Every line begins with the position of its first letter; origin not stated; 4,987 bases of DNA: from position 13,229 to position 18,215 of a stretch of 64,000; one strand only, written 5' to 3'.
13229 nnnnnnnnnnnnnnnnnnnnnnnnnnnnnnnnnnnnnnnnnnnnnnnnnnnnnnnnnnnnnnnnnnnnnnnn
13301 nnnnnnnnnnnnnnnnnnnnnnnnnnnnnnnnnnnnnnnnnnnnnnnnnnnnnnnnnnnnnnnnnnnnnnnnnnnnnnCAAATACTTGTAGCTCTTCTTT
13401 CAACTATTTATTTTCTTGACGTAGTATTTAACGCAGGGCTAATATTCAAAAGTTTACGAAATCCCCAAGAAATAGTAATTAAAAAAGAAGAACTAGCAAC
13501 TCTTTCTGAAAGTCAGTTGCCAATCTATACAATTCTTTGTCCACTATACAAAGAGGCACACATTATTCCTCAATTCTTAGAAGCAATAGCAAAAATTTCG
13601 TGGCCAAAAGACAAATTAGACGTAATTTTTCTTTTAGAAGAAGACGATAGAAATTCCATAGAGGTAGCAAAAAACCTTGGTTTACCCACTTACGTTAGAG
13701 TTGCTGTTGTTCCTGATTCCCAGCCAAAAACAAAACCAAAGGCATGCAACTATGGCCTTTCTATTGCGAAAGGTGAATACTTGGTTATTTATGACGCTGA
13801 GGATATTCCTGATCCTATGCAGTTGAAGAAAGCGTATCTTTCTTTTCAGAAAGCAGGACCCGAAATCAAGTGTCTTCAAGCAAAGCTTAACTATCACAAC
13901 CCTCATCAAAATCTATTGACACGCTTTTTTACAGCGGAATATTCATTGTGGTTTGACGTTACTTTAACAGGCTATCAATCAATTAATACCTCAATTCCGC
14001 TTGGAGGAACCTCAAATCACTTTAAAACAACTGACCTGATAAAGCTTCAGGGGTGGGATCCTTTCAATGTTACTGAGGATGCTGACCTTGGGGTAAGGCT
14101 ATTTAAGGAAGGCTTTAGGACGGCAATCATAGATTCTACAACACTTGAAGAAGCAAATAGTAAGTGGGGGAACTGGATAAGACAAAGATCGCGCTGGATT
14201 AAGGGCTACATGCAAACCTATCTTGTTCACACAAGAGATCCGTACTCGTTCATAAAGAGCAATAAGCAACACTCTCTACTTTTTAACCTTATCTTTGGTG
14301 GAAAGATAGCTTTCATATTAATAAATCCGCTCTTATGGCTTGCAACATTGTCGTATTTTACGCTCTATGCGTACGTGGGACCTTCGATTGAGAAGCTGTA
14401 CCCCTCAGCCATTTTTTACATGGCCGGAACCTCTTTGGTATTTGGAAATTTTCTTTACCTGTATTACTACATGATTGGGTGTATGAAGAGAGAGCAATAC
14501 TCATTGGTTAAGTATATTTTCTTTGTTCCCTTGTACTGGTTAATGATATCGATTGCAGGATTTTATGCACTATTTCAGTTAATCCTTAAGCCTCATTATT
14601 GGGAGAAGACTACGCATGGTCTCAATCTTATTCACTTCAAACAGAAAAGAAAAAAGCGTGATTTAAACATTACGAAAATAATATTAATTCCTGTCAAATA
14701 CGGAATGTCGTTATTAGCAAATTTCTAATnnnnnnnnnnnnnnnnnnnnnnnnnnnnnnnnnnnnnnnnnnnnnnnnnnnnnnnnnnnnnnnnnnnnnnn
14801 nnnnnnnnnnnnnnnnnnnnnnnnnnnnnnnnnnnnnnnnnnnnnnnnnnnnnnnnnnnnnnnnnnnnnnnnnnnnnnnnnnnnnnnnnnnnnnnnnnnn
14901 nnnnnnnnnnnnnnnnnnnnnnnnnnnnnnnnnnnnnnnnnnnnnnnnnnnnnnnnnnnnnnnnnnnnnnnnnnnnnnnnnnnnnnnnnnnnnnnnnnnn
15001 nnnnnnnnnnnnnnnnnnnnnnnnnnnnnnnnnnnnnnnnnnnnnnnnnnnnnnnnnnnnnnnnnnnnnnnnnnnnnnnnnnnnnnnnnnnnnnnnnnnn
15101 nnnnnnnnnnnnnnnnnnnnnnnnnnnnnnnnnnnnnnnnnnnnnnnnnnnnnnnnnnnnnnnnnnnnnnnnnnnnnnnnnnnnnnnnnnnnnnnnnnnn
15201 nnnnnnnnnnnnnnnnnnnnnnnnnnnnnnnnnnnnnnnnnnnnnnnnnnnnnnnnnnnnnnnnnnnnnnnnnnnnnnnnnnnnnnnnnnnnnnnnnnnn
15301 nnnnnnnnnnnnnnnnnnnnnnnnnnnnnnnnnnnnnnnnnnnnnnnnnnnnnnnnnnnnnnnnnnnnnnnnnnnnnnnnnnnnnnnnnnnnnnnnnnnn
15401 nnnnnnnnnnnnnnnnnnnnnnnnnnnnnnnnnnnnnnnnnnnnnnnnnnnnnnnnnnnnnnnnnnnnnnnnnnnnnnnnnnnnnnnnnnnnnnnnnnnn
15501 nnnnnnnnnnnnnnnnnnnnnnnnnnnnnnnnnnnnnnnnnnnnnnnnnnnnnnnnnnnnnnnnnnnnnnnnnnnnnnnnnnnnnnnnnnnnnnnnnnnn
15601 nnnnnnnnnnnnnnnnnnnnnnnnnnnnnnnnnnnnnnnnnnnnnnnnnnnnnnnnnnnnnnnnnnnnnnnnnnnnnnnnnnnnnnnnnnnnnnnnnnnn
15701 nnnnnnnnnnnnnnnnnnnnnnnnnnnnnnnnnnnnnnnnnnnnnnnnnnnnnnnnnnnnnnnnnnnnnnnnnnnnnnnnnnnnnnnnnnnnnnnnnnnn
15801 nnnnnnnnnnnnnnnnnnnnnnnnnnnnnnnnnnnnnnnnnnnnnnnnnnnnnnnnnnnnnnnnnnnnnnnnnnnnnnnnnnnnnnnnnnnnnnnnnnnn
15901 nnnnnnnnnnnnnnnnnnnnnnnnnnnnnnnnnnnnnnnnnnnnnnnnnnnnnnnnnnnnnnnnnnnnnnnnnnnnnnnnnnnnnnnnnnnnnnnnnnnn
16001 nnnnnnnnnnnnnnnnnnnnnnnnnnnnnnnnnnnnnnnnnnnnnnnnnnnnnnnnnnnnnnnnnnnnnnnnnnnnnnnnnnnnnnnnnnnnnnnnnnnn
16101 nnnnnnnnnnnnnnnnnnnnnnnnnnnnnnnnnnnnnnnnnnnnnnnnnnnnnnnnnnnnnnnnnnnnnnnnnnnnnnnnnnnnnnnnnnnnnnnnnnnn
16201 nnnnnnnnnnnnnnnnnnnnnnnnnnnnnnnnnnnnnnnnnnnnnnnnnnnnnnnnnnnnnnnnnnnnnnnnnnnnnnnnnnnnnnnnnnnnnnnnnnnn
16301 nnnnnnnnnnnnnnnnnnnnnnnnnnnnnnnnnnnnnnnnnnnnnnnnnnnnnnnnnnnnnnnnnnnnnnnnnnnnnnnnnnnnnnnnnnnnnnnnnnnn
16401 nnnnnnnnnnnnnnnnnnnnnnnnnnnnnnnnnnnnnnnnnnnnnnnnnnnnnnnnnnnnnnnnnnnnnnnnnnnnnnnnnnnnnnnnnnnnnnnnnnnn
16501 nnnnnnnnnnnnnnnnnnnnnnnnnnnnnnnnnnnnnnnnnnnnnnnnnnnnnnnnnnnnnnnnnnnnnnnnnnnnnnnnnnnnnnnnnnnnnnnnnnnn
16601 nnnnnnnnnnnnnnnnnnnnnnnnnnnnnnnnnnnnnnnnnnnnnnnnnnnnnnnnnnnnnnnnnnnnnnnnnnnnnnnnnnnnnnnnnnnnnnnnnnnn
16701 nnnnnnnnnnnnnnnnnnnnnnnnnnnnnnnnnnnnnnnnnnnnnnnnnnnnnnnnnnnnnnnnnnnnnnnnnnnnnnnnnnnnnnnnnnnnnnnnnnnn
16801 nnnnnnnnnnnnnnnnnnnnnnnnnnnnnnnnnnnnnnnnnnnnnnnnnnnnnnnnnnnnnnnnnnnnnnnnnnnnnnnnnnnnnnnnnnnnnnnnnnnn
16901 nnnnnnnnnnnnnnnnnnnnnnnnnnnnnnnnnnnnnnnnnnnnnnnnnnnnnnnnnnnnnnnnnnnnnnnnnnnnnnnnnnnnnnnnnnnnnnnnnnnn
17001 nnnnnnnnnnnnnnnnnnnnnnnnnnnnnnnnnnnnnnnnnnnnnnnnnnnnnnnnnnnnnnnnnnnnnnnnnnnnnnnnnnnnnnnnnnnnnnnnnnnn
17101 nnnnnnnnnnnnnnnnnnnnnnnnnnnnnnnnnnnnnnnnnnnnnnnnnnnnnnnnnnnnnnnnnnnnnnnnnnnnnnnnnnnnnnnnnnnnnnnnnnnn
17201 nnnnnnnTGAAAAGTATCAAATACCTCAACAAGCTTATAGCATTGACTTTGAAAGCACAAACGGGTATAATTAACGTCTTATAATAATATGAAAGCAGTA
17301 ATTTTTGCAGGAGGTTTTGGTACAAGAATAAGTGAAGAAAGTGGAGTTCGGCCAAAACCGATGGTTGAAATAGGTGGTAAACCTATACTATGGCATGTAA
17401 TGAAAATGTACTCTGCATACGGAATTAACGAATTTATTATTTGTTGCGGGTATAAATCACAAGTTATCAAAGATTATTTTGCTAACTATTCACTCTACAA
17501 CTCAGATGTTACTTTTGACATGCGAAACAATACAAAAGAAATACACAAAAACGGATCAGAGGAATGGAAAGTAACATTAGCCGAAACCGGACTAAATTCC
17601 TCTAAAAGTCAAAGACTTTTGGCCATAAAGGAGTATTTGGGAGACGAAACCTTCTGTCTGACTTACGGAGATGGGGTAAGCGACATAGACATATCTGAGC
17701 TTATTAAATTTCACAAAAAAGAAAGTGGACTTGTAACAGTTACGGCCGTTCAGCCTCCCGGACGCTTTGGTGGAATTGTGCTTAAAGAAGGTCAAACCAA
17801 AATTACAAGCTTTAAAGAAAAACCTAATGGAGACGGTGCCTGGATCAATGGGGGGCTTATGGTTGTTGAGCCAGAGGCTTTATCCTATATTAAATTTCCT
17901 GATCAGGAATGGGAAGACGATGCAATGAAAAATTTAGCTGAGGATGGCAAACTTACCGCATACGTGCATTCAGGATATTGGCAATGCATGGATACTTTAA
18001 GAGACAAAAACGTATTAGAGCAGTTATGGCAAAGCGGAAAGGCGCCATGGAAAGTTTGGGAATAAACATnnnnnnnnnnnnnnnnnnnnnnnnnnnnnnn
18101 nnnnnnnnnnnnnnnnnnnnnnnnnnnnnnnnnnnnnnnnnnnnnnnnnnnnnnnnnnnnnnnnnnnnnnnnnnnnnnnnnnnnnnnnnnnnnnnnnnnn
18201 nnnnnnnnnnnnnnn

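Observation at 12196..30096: An ~18-kb single-strand glycan super-operon combining synthase-dependent, flippase-dependent and lipid-phosphate-sugar/GT-C logic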

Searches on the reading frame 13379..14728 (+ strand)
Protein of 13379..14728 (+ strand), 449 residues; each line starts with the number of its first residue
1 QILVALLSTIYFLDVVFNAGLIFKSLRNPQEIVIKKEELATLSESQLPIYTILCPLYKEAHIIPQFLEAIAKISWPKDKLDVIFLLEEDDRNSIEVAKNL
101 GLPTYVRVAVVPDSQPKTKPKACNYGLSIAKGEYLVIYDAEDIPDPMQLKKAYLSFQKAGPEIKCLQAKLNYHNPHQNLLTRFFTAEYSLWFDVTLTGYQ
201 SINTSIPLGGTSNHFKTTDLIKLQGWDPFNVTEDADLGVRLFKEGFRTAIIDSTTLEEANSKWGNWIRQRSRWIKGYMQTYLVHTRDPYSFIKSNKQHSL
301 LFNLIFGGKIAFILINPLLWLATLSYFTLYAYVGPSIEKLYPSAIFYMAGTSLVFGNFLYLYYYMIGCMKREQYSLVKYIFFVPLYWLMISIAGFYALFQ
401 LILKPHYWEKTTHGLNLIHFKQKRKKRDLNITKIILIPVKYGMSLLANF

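Call 90: search_solved_structures(query=window:13379-14728:+, max_evalue=0.001)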
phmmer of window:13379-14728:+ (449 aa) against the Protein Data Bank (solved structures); distinct sequences matched with E-value up to 0.001: 8.
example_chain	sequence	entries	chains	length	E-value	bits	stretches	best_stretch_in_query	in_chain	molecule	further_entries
7lby_A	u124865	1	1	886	1.1e-11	47.4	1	47-331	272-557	Cellulose synthase catalytic subunit [UDP-forming]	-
9b8v_E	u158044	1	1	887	1.1e-11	47.4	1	47-331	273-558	Cellulose synthase catalytic subunit [UDP-forming]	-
9fmv_A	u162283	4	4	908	1.1e-11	47.4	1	47-331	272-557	Cellulose synthase catalytic subunit [UDP-forming]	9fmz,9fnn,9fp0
6yv7_B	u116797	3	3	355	5.2e-05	25.4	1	46-143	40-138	Glycosyl transferase, family 2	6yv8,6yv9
6yv7_A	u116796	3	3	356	5.2e-05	25.4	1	46-143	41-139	Glycosyl transferase, family 2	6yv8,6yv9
5ej1_A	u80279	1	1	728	0.00078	21.5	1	121-284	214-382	Putative cellulose synthase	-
4hg6_A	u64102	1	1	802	0.00088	21.3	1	121-284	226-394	Cellulose Synthase Subunit A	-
4p00_A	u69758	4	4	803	0.00089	21.3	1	121-284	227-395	Cellulose Synthase A subunit | Cellulose Synthase subunit A | Putative cellulose synthase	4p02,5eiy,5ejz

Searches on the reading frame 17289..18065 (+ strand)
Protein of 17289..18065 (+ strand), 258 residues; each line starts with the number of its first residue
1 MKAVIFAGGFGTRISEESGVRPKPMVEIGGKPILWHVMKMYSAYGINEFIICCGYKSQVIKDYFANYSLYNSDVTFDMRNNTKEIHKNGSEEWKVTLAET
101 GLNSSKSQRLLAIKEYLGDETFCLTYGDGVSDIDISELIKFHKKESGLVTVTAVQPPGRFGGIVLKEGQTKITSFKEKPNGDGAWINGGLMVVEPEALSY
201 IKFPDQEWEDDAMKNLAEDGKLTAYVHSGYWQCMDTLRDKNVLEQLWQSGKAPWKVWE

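Call 5: search_protein_families(library=pfam, proteins=[window:17289-18065:+], max_evalue=0.01)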
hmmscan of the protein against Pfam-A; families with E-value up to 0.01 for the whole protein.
window:17289-18065:+ (258 aa): 3 families
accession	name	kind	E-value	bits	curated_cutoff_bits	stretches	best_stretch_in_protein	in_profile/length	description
PF00483.29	NTP_transferase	-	1.8e-21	77.3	21.2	1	2-231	1-226/245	Nucleotidyl transferase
PF12804.13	NTP_transf_3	-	1e-07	32.7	27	1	3-57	1-50/160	MobA-like NTP transferase domain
PF01973.23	MptE-like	-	0.0044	17.2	34.6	1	2-81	50-129/171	6-hydroxymethylpterin diphosphokinase MptE-like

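Call 8: search_protein_families(library=ncbifam, proteins=[window:17289-18065:+], max_evalue=0.1)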
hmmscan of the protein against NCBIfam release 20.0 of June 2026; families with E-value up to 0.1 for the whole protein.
window:17289-18065:+ (258 aa): 42 families (the best 25 are shown)
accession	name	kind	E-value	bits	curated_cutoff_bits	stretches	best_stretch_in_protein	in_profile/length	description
TIGR02623.1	G1P_cyt_trans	equivalog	7e-120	399.2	300.25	1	1-257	1-255/255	glucose-1-phosphate cytidylyltransferase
TIGR03992.1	Arch_glmU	subfamily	4.8e-24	85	292.1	2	1-77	1-77/393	bifunctional sugar-1-phosphate nucleotidylyltransferase/acetyltransferase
NF049965.1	GlMnHpPGnyltfHddC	equivalog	1.6e-18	67.2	300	1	1-214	1-188/221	D-glycero-D-manno-heptose 1-phosphate guanosyltransferase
NF052502.1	man1P_GTase_Rv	exception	1.7e-18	66.6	440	2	2-75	2-75/352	mannose-1-phosphate guanylyltransferase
NF041313.1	UDPGP_AglF_Halo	equivalog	1.7e-16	60.4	400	1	1-67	1-68/234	UTP--glucose-1-phosphate uridylyltransferase AglF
TIGR01208.1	rmlA_long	equivalog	5.9e-15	55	320.25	1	2-197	1-178/353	glucose-1-phosphate thymidylyltransferase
NF045761.1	NAMPUrTaseMurU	equivalog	1.4e-13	51.3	250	1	1-79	1-79/226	N-acetylmuramate alpha-1-phosphate uridylyltransferase MurU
TIGR02091.1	glgC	equivalog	2.5e-12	46.5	424.9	1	3-237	3-249/364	glucose-1-phosphate adenylyltransferase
NF041173.1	Sug_nt_acttase_Thmprot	equivalog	3.2e-12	46.1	600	1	1-232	1-212/405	bifunctional sugar-1-phosphate nucleotidylyltransferase/acetyltransferase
TIGR01099.1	galU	equivalog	6.4e-12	45.6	326.8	1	1-187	2-197/261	UTP--glucose-1-phosphate uridylyltransferase GalU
NF003670.0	PRK05293.1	equivalog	3.9e-11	42.5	470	1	3-238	7-249/382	glucose-1-phosphate adenylyltransferase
NF041135.1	IPPtranDIPPsyn_Thcocales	equivalog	3.9e-10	39.3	580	1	1-68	1-65/419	bifunctional L-myo-inositol-1-phosphate cytidylyltransferase/CDP-L-myo-inositol myo-inositolphosphotransferase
NF001947.0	PRK00725.1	subfamily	1.6e-09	37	470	1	3-181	19-195/426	glucose-1-phosphate adenylyltransferase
TIGR01173.1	glmU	equivalog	4.3e-08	32.4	366.85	1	1-194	1-173/452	bifunctional UDP-N-acetylglucosamine diphosphorylase/glucosamine-1-phosphate N-acetyltransferase GlmU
NF002023.0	PRK00844.1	subfamily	2.3e-07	30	458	1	3-180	9-182/408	glucose-1-phosphate adenylyltransferase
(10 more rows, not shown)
